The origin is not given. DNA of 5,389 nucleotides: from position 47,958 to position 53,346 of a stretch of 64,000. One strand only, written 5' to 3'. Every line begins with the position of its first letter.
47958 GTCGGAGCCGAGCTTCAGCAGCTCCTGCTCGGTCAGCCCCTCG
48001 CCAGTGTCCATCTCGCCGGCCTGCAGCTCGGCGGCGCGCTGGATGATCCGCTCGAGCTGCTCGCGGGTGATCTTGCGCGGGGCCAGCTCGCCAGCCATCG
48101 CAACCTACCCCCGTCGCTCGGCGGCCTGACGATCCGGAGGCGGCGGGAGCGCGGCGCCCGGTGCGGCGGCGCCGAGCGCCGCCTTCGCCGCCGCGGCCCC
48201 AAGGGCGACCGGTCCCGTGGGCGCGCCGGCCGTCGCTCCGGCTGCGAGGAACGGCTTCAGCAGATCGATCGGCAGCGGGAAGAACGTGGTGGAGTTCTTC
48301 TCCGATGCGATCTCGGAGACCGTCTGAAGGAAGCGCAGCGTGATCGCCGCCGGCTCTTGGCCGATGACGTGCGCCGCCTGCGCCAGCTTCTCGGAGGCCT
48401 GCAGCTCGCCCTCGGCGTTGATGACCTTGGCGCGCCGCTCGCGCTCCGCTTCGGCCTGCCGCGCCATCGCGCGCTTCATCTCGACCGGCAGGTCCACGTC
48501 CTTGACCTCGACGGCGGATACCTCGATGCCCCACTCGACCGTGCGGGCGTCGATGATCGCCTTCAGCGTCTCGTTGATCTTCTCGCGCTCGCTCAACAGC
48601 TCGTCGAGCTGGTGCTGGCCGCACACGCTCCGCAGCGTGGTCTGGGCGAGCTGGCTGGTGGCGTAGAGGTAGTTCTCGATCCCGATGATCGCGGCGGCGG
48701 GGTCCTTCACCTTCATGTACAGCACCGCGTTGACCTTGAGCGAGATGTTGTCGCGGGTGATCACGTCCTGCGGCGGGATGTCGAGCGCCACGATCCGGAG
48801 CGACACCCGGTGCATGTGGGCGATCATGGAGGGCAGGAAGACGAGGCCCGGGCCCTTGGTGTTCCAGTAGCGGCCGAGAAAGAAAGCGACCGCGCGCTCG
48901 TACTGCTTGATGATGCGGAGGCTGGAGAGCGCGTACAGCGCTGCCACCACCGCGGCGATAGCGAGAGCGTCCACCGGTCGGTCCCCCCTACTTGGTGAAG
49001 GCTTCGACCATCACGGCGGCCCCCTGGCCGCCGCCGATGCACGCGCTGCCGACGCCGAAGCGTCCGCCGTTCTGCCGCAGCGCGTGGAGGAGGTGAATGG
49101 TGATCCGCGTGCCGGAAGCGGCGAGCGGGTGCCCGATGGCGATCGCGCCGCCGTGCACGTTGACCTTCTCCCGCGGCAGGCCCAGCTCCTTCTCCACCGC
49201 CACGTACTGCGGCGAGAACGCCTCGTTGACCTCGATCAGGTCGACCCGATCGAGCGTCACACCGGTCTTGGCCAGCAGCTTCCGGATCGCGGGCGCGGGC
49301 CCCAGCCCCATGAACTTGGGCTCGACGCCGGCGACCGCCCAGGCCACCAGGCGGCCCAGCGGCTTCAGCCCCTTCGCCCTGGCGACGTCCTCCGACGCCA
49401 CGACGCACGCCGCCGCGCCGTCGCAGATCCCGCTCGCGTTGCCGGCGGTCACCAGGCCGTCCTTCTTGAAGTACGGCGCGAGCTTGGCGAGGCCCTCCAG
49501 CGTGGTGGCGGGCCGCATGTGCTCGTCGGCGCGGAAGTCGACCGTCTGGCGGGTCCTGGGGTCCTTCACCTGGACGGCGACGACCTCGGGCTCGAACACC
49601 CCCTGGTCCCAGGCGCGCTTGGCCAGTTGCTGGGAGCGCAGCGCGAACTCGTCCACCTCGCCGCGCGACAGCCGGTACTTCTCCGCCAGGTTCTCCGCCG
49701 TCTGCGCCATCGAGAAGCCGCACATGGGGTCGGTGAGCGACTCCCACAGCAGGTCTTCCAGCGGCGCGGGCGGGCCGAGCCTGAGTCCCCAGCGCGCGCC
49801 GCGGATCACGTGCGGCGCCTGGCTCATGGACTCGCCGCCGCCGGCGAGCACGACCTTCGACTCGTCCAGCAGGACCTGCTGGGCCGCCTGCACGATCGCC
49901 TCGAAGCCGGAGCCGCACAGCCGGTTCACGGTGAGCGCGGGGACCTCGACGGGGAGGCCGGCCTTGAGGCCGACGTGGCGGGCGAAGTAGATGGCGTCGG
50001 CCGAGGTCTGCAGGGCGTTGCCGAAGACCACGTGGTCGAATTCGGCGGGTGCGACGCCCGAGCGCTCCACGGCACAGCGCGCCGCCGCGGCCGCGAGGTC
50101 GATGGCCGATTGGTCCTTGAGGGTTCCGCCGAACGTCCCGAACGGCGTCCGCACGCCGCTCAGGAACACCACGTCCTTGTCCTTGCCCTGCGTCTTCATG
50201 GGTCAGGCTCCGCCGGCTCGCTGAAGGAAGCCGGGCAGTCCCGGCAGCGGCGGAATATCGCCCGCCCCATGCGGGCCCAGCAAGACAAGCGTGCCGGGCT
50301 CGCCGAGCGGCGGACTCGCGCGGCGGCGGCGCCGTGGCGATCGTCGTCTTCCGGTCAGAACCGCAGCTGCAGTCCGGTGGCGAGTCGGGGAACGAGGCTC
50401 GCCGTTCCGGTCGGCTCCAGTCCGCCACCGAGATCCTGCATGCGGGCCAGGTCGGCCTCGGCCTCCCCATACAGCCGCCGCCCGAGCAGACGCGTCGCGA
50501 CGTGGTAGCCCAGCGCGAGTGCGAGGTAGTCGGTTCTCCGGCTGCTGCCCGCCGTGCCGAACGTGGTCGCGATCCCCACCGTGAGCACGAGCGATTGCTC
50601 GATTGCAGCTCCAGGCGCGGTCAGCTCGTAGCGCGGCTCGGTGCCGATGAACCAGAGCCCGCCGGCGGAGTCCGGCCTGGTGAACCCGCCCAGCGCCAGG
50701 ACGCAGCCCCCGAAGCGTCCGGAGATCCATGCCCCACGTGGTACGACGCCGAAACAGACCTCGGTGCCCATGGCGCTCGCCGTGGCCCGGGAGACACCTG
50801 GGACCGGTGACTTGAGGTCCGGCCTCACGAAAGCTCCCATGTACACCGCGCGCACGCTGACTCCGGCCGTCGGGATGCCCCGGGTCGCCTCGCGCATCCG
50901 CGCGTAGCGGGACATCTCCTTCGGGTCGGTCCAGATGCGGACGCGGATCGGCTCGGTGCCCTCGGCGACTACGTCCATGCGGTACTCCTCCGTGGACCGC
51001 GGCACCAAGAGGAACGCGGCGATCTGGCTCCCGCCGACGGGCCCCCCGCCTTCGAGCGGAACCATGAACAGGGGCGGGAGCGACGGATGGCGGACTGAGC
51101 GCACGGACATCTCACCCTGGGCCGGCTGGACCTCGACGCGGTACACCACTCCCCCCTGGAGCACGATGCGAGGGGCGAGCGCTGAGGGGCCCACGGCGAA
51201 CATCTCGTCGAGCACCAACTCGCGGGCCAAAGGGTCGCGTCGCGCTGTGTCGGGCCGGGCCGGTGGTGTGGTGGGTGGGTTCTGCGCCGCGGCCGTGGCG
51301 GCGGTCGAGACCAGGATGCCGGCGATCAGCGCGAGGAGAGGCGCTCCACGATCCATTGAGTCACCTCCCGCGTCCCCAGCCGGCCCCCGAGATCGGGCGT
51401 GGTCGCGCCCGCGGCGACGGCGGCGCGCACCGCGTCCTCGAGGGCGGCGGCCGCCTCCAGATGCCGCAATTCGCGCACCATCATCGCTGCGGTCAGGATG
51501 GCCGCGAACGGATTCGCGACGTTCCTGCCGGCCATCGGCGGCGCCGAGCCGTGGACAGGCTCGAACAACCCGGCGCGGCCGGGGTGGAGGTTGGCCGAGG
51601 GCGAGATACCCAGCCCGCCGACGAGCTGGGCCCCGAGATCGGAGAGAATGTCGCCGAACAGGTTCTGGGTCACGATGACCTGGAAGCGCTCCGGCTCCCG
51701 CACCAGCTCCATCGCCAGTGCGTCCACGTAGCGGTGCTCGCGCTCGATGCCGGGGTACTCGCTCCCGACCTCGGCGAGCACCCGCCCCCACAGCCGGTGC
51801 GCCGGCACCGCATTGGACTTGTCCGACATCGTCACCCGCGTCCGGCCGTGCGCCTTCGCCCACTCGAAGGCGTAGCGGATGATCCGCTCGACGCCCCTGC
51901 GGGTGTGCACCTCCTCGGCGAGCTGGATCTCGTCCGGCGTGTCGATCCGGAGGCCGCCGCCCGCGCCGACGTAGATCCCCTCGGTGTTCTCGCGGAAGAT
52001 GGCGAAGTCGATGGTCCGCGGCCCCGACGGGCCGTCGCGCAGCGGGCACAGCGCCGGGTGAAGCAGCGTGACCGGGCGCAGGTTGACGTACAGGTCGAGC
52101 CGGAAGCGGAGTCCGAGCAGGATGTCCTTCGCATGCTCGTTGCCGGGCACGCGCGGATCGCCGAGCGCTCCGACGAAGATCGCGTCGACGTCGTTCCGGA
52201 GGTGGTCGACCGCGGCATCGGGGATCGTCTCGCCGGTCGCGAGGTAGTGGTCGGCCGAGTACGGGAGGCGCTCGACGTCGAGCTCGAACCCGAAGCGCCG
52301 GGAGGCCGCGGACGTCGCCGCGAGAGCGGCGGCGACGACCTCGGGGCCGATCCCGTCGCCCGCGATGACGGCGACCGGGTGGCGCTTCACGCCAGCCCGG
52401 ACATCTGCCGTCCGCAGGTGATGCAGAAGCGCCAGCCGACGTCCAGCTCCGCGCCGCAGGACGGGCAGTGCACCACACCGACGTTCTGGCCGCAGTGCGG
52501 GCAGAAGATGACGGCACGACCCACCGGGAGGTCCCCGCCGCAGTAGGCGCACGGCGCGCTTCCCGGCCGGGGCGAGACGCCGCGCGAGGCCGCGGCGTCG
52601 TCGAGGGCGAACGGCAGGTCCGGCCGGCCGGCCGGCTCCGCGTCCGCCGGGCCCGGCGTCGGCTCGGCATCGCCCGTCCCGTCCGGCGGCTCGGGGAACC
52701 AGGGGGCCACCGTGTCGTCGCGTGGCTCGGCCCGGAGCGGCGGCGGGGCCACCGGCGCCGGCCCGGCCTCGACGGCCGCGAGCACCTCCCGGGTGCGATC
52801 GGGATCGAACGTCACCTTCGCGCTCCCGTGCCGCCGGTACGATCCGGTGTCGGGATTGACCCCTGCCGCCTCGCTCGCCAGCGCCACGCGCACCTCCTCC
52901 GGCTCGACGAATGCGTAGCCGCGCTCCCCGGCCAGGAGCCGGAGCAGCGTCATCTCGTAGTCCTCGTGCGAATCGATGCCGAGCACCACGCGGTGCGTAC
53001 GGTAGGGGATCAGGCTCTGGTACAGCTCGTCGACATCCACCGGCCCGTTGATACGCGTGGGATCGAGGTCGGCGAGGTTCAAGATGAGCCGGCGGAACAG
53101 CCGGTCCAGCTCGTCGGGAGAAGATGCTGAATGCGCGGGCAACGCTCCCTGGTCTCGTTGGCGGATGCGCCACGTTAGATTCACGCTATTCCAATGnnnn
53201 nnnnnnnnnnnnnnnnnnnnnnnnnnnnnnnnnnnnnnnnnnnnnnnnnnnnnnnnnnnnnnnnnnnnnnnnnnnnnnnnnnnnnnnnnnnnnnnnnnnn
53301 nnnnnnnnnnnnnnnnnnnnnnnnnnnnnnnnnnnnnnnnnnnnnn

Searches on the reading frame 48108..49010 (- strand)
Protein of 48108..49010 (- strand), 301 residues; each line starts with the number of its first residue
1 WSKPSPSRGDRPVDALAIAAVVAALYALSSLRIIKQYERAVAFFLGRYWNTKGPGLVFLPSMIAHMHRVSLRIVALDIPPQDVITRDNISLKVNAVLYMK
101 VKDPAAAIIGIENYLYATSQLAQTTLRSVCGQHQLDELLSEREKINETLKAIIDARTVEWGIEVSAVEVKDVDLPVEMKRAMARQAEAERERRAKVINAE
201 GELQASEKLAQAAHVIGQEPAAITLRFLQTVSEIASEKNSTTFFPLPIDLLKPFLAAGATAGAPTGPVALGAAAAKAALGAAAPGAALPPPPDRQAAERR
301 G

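Call 27: search_protein_families(library=pfam, proteins=[window:48108-49010:-])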
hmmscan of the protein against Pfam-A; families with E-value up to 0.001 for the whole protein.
window:48108-49010:- (301 aa): 2 families
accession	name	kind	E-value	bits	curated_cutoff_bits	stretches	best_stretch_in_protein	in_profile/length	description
PF01145.31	Band_7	-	2.1e-36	126.1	23.6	1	33-202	2-175/176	SPFH domain / Band 7 family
PF13421.11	Band_7_1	-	0.0001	22.4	24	1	127-187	146-208/211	SPFH domain-Band 7 family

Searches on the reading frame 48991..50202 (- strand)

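Call 27: search_protein_families(library=pfam, proteins=[window:48991-50202:-])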
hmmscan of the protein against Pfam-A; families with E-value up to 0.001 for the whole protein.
window:48991-50202:- (404 aa): 3 families
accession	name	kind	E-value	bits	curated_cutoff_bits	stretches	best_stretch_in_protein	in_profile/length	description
PF00108.29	Thiolase_N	-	1.4e-79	267.6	26.4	1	11-272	1-260/260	Thiolase, N-terminal domain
PF02803.24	Thiolase_C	-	1.4e-46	157.5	27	1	279-400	1-122/123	Thiolase, C-terminal domain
PF00109.32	ketoacyl-synt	-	0.00032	20.8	20.8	0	87-138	165-216/252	Beta-ketoacyl synthase, N-terminal domain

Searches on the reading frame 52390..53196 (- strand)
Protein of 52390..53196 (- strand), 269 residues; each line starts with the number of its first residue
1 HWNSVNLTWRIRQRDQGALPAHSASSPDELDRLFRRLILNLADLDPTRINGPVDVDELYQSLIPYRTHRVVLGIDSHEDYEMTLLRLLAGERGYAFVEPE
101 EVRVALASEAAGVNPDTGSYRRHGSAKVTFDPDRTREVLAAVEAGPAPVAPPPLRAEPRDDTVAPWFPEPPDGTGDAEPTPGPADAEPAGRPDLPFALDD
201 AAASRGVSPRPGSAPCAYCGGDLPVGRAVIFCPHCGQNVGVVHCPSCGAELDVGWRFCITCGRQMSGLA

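Call 27: search_protein_families(library=pfam, proteins=[window:52390-53196:-])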
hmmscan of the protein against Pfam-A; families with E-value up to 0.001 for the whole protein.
window:52390-53196:- (269 aa): 5 families
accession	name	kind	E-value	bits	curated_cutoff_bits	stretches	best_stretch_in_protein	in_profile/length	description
PF12773.13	DZR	-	8.1e-10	39.1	27.3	1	216-262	1-45/45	Double zinc ribbon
PF13240.11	Zn_Ribbon_1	-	1.8e-08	34.3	25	1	243-263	1-21/23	zinc-ribbon domain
PF13248.11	Zn_ribbon_3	-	1.7e-07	30.9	27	1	243-262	4-23/26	zinc-ribbon domain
PF24463.1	DUF7577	-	0.00015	21.7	28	1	240-265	1-26/27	Domain of unknown function (DUF7577)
PF24460.1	DUF7575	-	0.00017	21.3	28.5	1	240-263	2-25/28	Domain of unknown function (DUF7575)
